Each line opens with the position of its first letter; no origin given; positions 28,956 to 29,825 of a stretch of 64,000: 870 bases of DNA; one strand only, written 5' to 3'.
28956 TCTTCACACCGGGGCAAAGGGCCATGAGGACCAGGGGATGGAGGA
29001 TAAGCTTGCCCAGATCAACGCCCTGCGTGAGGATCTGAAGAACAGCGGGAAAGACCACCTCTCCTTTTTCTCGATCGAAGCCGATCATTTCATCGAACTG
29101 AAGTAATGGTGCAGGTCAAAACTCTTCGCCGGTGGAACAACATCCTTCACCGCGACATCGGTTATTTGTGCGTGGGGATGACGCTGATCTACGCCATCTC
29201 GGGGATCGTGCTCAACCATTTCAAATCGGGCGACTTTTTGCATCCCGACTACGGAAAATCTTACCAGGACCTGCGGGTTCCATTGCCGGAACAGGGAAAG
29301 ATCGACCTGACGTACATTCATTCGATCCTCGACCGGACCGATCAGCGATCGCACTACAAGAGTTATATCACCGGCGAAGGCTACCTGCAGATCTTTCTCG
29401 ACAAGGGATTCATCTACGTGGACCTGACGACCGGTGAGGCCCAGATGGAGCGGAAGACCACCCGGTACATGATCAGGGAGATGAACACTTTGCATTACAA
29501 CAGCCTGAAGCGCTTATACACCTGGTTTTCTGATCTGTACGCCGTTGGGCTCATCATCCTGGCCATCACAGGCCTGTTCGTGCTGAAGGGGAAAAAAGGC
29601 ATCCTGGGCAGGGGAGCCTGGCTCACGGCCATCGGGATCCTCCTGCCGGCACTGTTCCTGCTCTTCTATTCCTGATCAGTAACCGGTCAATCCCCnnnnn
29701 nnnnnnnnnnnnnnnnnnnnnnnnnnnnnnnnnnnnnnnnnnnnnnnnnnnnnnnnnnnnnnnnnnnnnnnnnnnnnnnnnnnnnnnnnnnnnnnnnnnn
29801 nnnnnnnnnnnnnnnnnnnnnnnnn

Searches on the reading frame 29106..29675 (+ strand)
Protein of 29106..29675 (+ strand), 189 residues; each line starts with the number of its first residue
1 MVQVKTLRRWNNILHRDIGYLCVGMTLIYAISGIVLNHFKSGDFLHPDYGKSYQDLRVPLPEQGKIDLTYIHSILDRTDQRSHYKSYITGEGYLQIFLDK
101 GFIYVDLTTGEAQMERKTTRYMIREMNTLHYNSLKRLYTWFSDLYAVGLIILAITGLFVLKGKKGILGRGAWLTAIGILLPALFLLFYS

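Call 12: search_protein_families(library=pfam, proteins=[window:29106-29675:+], max_evalue=0.001)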
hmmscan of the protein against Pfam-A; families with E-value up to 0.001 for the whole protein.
window:29106-29675:+ (189 aa): 2 families
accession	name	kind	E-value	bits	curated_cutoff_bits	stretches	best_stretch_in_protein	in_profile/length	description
PF16357.10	PepSY_TM_like_2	-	2.4e-13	51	27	1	5-186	4-193/197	Putative PepSY_TM-like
PF03929.21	PepSY_TM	-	4.1e-07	30.6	28.8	1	100-164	95-160/295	PepSY-associated TM region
